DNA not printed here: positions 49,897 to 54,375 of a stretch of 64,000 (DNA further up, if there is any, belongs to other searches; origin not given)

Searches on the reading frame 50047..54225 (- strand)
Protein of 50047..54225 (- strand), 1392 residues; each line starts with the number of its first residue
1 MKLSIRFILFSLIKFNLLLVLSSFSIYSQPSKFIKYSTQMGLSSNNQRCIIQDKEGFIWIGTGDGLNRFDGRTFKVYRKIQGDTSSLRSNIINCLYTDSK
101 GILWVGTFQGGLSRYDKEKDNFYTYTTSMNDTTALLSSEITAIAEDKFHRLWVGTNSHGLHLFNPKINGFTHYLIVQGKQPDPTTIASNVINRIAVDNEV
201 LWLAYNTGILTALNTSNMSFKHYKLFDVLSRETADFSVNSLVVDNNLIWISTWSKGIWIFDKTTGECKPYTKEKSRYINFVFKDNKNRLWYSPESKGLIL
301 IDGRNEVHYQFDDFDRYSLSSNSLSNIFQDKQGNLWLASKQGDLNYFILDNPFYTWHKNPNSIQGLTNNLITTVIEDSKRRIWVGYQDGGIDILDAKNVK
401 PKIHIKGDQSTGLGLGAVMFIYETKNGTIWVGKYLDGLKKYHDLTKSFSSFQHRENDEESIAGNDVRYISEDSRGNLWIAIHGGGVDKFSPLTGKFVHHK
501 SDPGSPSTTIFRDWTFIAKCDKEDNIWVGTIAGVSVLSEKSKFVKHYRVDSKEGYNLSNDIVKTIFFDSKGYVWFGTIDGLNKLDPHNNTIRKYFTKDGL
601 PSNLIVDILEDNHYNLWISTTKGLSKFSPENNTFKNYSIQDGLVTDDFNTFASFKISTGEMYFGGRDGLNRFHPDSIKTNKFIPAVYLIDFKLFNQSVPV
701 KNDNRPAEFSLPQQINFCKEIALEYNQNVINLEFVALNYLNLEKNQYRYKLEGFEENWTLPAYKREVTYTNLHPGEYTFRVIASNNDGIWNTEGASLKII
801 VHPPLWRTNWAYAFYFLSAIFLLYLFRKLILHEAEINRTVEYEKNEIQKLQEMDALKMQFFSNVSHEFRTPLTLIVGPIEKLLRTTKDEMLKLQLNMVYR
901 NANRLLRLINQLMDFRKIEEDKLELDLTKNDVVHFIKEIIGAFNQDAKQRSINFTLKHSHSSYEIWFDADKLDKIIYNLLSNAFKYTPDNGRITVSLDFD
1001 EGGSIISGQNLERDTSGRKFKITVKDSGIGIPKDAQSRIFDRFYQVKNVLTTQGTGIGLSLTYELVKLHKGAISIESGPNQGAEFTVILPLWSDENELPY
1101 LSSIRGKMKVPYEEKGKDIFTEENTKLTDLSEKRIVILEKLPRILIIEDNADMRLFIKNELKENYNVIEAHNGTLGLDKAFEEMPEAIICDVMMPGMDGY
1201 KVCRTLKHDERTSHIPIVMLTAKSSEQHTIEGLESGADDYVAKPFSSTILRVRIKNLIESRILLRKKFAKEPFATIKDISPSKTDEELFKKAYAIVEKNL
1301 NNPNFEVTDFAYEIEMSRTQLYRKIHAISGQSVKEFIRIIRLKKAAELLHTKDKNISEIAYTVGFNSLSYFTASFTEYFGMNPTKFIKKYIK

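Call 68: search_protein_families(library=pfam, proteins=[window:50047-54225:-], max_evalue=0.0001)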
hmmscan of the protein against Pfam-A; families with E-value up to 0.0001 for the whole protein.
window:50047-54225:- (1392 aa): 9 families
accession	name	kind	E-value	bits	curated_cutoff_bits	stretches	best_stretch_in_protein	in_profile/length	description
PF07494.17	Reg_prop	-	4.2e-42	137.2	20.4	0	86-108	1-23/24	Two component regulator propeller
PF02518.31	HATPase_c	-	1.5e-26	93.4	26.4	1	968-1091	2-109/111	Histidine kinase-, DNA gyrase B-, and HSP90-like ATPase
PF00072.30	Response_reg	-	1.2e-24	87.1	30.2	1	1144-1254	1-110/111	Response regulator receiver domain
PF12833.13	HTH_18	-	3.4e-19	69.4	33.6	1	1313-1388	4-79/80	Helix-turn-helix domain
PF07495.19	Y_Y_Y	-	3.5e-18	65.7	26.6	1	738-802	1-65/65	Y_Y_Y domain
PF00512.31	HisKA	-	2.1e-15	56.9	26.9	1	857-920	2-65/66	His Kinase A (phospho-acceptor) domain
PF00165.29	HTH_AraC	-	9.2e-11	42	26.6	1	1349-1387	1-41/42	Bacterial regulatory helix-turn-helix proteins, AraC family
PF08450.18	SGL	-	1.4e-05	25.2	26.3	0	477-579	15-105/246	SMP-30/Gluconolactonase/LRE-like region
PF23748.1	Beta-prop_LRRK2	-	7.9e-05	22.2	26.9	0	54-266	25-244/359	LRRK2 beta propeller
